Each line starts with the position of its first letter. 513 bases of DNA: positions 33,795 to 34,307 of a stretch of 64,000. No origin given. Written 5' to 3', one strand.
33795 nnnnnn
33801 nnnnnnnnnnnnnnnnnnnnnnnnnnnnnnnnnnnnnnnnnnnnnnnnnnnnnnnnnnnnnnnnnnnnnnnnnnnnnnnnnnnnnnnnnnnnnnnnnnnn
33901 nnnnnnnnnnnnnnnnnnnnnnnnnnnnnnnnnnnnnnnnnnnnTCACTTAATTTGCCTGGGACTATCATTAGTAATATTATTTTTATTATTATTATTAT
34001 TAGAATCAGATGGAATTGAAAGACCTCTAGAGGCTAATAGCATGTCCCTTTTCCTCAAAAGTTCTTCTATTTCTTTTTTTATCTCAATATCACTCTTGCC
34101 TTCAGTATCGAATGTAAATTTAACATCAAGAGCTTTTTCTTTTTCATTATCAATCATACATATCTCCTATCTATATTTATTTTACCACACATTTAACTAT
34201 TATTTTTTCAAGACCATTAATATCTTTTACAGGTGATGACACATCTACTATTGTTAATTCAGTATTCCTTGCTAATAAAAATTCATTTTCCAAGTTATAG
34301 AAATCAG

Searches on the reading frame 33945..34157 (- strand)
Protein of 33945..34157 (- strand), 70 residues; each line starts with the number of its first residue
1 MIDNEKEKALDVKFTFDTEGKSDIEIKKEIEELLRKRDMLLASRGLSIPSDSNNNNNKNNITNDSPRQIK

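Call 3: search_protein_families(library=pfam, proteins=[window:33945-34157:-], max_evalue=0.01)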
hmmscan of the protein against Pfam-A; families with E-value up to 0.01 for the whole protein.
window:33945-34157:- (70 aa): 0 families

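Call 9: search_protein_families(library=ncbifam, proteins=[window:33945-34157:-], max_evalue=0.01)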
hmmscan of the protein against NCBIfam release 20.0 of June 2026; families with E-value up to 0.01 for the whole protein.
window:33945-34157:- (70 aa): 1 family
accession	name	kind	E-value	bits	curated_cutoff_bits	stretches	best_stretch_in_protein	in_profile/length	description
NF003456.0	PRK05057.1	equivalog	0.0053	16.7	195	1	5-56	40-93/173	shikimate kinase AroK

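Call 53: search_solved_structures(query=A5, max_evalue=10, show_alignments=3)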
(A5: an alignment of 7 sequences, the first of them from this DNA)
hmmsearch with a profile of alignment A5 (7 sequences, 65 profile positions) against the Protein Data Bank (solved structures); distinct sequences matched with E-value up to 10: 8.
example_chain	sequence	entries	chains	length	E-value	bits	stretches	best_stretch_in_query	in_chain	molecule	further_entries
7pnt_T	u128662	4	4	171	0.058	16.6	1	19-48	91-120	28S ribosomal protein S25, mitochondrial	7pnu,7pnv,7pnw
3jd5_c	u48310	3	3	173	0.17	15.1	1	19-50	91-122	28S ribosomal protein S25, mitochondrial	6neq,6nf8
5cmz_B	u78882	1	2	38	0.26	14.5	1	24-54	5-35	Artificial HIV entry inhibitor AP3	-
4zdp_A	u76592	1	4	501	3.4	10.9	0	28-60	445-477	O-phosphoseryl-tRNA(Sec) selenium transferase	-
7mdl_A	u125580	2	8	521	5.9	10.2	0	28-59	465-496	O-phosphoseryl-tRNA(Sec) selenium transferase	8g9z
3hl2_A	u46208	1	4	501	6.5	10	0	28-60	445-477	O-phosphoseryl-tRNA(Sec) selenium transferase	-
4zdl_A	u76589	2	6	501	6.5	10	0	28-60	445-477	O-phosphoseryl-tRNA(Sec) selenium transferase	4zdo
7l1t_A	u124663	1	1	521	7.2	9.9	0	28-60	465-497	O-phosphoseryl-tRNA(Sec) selenium transferase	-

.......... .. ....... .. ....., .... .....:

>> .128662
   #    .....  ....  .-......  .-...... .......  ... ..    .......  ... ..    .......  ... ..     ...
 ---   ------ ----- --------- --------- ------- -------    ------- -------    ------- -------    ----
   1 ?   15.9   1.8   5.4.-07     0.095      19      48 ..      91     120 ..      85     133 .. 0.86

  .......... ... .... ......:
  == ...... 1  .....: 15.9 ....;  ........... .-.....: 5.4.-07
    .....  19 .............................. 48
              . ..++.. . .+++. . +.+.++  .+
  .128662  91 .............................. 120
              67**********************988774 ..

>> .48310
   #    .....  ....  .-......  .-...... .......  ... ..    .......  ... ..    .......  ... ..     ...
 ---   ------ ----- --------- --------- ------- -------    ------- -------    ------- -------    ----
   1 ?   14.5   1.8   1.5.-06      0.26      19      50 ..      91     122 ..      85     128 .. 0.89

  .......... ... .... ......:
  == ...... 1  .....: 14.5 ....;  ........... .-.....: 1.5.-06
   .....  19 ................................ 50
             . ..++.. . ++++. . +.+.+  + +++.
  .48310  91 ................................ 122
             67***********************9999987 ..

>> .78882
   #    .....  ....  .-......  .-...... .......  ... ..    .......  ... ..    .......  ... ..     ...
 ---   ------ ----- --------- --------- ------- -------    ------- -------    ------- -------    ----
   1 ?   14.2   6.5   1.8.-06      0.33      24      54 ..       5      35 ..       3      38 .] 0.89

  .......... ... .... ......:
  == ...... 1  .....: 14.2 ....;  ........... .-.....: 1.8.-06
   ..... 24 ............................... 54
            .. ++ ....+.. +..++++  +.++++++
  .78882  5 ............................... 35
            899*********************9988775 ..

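Call 54: search_protein_families(library=pfam, alignment_id=A5, max_evalue=1)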
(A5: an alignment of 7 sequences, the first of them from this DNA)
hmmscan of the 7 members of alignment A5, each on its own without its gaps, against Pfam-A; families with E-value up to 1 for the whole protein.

A. member 1, seq(70 aa): 1 family
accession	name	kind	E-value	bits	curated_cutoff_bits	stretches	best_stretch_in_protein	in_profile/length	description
PF09738.14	LRRFIP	-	0.011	15.5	28.2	1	28-63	163-198/300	LRRFIP family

B. families by the number of members that match (of 7 scanned): 9 families
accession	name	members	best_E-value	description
PF18265.6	Nas2_N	1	0.0072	Nas2 N_terminal domain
PF09738.14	LRRFIP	1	0.011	LRRFIP family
PF04822.18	Takusan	1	0.02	Takusan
PF16670.11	PI-PLC-C1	1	0.028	Phosphoinositide phospholipase C, Ca2+-dependent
PF24072.1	T7_gp14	1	0.054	T7 virus internal virion protein gp14 family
PF09072.15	TMA7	1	0.058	Translation machinery associated TMA7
PF24526.1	ABCA12_C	1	0.11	ABCA12-like, C-terminal domain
PF17425.8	Arylsulfotran_N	1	0.11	Arylsulfotransferase Ig-like domain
PF19252.4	HIND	1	0.34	HIND motif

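Call 66: find_homologous_proteins(query=A5, max_evalue=0.01)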
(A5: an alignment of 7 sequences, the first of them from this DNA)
Query A5 (7 sequences) (70 aa, profile of the alignment): 51 proteins with E <= 0.01 among 1585 candidates.
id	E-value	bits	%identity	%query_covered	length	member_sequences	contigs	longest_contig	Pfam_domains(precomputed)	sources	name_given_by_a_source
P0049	2.1e-23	100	51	100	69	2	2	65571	-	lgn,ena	-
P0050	2.2e-23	100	51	97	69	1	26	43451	-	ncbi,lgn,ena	-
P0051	2.5e-23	100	44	36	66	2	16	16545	-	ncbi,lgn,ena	-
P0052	6.3e-23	98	38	97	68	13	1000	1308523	-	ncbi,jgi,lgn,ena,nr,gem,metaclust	ncbi:MAG: hypothetical protein ACLU02_00870 [Clostridia bacterium]|jgi:hypothetical protein|nr:hypot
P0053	1.0e-22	98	40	97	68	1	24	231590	-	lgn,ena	-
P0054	1.1e-22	97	38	97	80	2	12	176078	-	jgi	jgi:hypothetical protein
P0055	1.4e-22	97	51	100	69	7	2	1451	-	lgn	-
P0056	4.9e-22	95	44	100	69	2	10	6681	-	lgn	-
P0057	1.0e-21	94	40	97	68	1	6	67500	-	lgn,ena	-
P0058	1.3e-21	94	48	100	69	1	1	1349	-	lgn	-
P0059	2.6e-21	93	49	100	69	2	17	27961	-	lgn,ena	-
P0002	2.8e-21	93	100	100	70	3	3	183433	-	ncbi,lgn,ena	-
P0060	5.2e-21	92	52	63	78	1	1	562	-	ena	-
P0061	8.1e-21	92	48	100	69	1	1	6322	-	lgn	-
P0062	1.3e-20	91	48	100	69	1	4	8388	-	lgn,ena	-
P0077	1.2e-16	78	45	83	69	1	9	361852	-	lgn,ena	-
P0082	3.6e-15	73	46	100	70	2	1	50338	-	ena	-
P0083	1.1e-13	69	46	100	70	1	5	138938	-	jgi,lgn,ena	jgi:hypothetical protein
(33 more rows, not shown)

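Call 78: find_encoding_contigs(protein=P0083, flank=5000, max_places=2)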
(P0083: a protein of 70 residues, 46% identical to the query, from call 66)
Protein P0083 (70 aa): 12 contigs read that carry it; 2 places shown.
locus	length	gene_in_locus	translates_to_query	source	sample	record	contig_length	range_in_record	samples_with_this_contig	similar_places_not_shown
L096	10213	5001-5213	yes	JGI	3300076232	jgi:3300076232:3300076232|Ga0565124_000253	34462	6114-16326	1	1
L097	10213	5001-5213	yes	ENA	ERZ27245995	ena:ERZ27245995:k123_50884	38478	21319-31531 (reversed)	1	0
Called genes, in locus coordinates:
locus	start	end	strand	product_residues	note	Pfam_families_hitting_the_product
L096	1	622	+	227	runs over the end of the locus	-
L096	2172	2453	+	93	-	PF13780:DUF4176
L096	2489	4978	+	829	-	PF03496:ADPrib_exo_Tox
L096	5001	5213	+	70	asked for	-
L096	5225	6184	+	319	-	PF03747:ADP_ribosyl_GH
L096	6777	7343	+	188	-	-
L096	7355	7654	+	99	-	-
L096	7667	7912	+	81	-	-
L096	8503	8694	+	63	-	PF00584:SecE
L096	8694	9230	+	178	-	PF02357:NusG, PF00467:KOW (weak)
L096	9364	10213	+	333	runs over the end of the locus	-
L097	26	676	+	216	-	-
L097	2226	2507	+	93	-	PF13780:DUF4176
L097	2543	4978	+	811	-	PF03496:ADPrib_exo_Tox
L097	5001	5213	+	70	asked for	-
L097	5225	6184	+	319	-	PF03747:ADP_ribosyl_GH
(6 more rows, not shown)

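Call 79: find_encoding_contigs(protein=P0077, flank=5000, max_places=2)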
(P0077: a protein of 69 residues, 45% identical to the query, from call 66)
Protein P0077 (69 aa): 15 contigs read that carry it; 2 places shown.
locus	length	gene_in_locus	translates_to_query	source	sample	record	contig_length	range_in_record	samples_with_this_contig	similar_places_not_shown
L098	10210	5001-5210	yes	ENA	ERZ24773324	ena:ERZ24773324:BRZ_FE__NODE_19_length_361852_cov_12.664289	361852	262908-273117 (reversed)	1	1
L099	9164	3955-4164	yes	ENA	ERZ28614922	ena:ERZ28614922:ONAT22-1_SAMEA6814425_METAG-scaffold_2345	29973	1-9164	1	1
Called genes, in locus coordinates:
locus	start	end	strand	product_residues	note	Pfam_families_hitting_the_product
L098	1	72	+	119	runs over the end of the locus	-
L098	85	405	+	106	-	PF06013:WXG100 (faint)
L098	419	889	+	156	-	-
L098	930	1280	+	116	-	-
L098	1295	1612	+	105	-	-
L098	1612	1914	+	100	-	-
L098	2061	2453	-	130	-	PF13780:DUF4176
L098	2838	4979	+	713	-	PF03496:ADPrib_exo_Tox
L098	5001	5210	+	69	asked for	-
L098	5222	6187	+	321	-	PF03747:ADP_ribosyl_GH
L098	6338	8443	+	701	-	PF01751:Toprim, PF01131:Topoisom_bac, PF13342:Toprim_Crpt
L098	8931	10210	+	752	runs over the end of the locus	PF02901:PFL-like, PF01228:Gly_radical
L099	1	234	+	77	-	?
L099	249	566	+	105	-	-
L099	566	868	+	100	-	-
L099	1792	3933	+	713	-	PF03496:ADPrib_exo_Tox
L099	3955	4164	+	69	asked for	-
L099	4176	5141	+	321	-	PF03747:ADP_ribosyl_GH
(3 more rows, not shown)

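Call 80: find_encoding_contigs(protein=P0082, flank=5000, max_places=2)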
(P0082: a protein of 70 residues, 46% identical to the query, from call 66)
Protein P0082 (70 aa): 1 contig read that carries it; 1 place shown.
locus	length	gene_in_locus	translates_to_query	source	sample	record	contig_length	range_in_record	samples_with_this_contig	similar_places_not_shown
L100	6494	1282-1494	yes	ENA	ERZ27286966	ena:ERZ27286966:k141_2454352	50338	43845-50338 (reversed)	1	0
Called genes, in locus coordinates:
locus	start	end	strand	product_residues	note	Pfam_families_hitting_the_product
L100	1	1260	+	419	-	?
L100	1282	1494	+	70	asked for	-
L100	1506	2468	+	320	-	PF03747:ADP_ribosyl_GH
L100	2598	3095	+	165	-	PF18955:DUF5698, PF10035:DUF2179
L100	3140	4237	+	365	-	PF01966:HD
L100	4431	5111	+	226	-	PF13240:Zn_Ribbon_1 (weak)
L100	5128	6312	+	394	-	PF13421:Band_7_1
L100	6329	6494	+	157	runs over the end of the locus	-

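Call 85: search_protein_families(library=pfam, proteins=[L096:2489-4978:+, L098:2838-4979:+], max_evalue=0.001)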
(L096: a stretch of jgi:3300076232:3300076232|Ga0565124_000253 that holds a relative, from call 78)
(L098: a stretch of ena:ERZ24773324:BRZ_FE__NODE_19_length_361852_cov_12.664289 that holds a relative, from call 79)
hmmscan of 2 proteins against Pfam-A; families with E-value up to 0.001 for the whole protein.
L096:2489-4978:+ (829 aa): 1 family
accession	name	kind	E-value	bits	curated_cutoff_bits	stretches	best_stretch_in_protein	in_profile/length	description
PF03496.20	ADPrib_exo_Tox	-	9.3e-25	87.5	23.4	1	635-824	10-189/196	ADP-ribosyltransferase exoenzyme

L098:2838-4979:+ (713 aa): 1 family
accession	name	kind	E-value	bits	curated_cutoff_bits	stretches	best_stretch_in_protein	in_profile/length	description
PF03496.20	ADPrib_exo_Tox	-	8.2e-27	94.2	23.4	1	518-709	9-190/196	ADP-ribosyltransferase exoenzyme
